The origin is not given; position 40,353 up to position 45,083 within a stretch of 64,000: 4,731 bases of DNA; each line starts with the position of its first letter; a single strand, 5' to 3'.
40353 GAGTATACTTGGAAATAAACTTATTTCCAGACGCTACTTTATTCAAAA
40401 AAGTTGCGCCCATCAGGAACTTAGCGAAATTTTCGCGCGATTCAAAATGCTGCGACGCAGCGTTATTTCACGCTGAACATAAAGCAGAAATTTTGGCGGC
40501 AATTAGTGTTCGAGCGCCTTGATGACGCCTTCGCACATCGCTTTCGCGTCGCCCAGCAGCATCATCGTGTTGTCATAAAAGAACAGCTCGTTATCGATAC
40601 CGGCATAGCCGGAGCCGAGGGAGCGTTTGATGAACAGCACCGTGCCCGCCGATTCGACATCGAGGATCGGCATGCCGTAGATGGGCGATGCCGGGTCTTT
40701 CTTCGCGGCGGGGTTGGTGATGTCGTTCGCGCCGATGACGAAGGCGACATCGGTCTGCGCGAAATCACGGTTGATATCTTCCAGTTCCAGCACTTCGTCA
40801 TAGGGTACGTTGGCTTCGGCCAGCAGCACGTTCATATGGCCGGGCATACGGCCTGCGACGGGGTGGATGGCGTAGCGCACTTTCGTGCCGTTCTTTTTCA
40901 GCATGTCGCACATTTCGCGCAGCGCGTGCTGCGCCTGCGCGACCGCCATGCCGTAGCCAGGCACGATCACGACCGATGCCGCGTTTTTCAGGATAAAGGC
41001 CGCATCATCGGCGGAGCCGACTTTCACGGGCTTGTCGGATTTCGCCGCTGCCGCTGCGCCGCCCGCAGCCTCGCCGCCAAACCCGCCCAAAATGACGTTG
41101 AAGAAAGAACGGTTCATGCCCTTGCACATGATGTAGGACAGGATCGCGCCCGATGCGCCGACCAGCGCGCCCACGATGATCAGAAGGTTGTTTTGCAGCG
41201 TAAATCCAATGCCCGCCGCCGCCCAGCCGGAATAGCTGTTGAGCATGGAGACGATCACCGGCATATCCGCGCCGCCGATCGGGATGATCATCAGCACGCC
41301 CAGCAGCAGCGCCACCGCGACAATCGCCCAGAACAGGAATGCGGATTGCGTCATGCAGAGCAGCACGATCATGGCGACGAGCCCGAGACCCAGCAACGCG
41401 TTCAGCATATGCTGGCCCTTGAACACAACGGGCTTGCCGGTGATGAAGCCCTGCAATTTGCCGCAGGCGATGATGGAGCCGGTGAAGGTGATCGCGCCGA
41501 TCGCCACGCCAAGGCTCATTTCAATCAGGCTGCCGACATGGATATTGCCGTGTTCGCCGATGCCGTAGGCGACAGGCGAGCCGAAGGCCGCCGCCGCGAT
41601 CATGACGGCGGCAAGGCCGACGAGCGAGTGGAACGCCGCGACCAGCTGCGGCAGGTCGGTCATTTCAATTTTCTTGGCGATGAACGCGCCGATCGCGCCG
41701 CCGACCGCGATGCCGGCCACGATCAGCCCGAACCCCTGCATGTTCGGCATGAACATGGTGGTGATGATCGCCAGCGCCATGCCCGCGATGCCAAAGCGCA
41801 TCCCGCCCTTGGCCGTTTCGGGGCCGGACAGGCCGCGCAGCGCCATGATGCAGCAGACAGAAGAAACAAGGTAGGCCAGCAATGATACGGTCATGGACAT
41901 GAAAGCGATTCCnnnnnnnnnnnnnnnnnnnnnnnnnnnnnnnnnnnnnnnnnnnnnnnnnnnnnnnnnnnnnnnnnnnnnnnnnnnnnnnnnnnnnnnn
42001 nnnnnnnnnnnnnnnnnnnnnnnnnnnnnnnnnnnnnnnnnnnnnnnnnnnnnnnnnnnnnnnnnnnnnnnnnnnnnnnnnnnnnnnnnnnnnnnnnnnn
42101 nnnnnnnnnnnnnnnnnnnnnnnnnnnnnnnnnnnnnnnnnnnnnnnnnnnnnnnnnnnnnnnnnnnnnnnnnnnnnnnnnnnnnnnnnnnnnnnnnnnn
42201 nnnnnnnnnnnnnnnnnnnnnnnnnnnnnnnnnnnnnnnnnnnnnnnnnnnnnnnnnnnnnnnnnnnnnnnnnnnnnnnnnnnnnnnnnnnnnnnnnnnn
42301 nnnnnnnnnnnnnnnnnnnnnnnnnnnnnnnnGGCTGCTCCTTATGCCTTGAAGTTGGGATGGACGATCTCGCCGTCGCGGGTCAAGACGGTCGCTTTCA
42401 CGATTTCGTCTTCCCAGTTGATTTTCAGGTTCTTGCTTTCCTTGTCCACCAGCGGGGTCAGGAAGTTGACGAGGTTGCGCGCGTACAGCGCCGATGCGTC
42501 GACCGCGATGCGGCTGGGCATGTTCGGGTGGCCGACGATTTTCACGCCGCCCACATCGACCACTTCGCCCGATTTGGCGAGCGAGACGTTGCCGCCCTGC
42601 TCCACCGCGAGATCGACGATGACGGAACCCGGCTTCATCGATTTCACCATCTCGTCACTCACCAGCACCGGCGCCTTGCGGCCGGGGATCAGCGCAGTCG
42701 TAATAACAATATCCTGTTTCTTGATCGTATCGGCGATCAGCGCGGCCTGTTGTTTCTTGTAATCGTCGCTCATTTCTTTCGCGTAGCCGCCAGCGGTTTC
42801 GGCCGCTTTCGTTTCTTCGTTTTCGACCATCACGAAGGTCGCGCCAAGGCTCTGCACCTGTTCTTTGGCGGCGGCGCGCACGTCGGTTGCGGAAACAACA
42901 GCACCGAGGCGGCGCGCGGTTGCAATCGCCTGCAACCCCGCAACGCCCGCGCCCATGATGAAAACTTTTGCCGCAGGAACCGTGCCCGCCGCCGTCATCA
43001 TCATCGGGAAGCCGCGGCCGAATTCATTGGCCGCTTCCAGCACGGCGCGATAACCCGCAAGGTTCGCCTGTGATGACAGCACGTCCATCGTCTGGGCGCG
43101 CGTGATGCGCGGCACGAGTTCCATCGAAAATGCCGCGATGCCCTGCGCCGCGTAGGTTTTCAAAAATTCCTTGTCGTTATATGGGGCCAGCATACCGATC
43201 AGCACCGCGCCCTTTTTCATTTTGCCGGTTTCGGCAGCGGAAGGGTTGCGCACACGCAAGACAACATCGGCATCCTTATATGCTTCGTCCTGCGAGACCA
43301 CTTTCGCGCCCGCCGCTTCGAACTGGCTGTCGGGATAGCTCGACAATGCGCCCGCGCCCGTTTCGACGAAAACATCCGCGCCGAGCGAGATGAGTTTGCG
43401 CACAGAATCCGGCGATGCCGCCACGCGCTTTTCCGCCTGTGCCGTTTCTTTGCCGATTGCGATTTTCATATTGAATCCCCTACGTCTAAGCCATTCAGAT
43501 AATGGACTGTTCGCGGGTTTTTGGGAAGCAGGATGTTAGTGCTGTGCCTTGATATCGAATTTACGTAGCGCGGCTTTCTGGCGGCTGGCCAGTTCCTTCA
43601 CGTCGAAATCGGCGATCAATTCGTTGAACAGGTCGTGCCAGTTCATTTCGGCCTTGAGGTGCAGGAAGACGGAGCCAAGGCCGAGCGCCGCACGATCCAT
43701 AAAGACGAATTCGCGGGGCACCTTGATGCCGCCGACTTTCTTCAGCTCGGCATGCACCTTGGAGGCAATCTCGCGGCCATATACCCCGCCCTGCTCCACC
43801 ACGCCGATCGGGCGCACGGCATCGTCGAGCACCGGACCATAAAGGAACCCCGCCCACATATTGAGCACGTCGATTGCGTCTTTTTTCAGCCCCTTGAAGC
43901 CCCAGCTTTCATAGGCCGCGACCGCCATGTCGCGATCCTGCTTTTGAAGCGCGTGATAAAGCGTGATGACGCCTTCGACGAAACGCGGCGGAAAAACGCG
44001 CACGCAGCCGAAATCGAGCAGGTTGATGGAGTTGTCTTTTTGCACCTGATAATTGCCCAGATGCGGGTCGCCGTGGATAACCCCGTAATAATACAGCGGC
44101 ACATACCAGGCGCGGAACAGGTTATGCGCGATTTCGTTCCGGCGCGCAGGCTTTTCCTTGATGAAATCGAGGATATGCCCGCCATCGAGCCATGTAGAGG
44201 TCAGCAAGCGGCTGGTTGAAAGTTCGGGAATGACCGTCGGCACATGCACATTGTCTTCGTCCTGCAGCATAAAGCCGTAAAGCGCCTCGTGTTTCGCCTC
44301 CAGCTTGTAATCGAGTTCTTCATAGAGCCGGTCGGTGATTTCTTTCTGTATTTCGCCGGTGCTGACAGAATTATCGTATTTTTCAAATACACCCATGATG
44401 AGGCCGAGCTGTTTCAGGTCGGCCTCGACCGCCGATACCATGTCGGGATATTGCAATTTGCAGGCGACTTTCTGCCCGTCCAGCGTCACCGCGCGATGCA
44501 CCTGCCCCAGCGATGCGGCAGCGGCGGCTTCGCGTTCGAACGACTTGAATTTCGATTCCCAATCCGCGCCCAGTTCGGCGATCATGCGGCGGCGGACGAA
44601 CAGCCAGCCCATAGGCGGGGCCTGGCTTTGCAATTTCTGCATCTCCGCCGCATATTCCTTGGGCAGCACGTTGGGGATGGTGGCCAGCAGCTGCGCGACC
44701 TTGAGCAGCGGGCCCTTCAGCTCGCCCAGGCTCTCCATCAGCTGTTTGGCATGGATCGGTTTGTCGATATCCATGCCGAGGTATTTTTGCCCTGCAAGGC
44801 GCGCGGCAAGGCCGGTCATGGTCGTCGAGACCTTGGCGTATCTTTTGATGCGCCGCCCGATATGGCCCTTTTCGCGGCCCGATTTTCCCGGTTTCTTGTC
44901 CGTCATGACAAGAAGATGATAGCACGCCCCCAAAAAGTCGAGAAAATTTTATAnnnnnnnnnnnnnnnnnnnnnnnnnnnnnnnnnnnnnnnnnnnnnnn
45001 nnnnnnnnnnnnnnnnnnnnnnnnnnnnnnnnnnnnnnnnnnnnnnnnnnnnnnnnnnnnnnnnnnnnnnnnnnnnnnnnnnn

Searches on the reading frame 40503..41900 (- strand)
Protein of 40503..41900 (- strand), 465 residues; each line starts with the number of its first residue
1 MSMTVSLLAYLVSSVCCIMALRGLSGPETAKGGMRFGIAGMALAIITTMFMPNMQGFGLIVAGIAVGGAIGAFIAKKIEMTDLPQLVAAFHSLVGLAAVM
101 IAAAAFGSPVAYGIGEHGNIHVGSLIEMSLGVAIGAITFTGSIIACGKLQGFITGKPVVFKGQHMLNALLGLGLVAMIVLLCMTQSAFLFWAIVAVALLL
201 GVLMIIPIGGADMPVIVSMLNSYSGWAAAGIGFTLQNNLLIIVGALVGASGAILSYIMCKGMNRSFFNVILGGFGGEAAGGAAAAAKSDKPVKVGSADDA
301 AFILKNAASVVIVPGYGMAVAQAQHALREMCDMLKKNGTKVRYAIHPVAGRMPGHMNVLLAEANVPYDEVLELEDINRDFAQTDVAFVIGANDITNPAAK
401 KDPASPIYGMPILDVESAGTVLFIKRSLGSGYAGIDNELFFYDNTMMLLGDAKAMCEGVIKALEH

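Call 51: search_protein_families(library=pfam, proteins=[window:40503-41900:-], max_evalue=0.001)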
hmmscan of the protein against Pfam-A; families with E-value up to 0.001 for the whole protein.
window:40503-41900:- (465 aa): 1 family
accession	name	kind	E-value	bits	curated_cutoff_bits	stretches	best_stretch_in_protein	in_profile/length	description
PF02233.22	PNTB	-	5e-193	642.6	31.7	1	8-461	3-455/456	NAD(P) transhydrogenase beta subunit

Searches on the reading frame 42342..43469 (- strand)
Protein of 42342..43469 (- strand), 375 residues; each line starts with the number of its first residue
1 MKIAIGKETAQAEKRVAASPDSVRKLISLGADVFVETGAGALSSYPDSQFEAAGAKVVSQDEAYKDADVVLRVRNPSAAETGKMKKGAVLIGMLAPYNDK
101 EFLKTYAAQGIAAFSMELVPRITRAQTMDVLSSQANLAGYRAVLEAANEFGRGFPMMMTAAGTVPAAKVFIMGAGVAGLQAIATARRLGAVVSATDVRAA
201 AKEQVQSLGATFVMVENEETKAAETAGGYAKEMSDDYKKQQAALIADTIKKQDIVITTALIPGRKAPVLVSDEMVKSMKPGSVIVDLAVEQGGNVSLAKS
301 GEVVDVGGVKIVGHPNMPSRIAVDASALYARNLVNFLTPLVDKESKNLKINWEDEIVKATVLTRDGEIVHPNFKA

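Call 51: search_protein_families(library=pfam, proteins=[window:42342-43469:-], max_evalue=0.001)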
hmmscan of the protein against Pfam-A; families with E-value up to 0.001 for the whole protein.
window:42342-43469:- (375 aa): 3 families
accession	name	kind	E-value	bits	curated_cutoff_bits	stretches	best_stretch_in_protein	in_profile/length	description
PF01262.27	AlaDh_PNT_C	-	1.8e-71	240.4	23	1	142-370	1-213/214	Alanine dehydrogenase/PNT, C-terminal domain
PF05222.21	AlaDh_PNT_N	-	1e-42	146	30.4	1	5-138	2-136/136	Alanine dehydrogenase/PNT, N-terminal domain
PF02826.25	2-Hacid_dh_C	-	3.6e-05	23.7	25.1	0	163-216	33-86/178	D-isomer specific 2-hydroxyacid dehydrogenase, NAD binding domain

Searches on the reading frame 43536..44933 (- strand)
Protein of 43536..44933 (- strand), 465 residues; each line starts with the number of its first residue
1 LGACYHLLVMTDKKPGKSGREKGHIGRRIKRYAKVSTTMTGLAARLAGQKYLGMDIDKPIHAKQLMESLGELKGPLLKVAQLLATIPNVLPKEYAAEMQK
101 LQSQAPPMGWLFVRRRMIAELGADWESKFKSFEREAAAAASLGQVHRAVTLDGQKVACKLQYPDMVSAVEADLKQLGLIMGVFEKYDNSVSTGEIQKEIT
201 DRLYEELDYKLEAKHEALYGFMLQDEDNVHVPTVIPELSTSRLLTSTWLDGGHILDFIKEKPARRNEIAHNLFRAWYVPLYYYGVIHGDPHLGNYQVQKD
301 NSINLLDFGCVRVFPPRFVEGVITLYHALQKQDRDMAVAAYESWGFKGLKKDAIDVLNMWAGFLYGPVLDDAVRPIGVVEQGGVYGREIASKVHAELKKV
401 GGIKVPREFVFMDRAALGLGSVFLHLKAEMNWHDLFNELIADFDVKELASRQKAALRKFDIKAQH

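Call 51: search_protein_families(library=pfam, proteins=[window:43536-44933:-], max_evalue=0.001)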
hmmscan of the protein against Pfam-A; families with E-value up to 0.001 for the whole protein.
window:43536-44933:- (465 aa): 1 family
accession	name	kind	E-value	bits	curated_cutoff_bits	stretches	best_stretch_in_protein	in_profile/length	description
PF03109.22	ABC1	-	3.3e-59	200.4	22.9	1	100-337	1-240/244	ABC1 atypical kinase-like domain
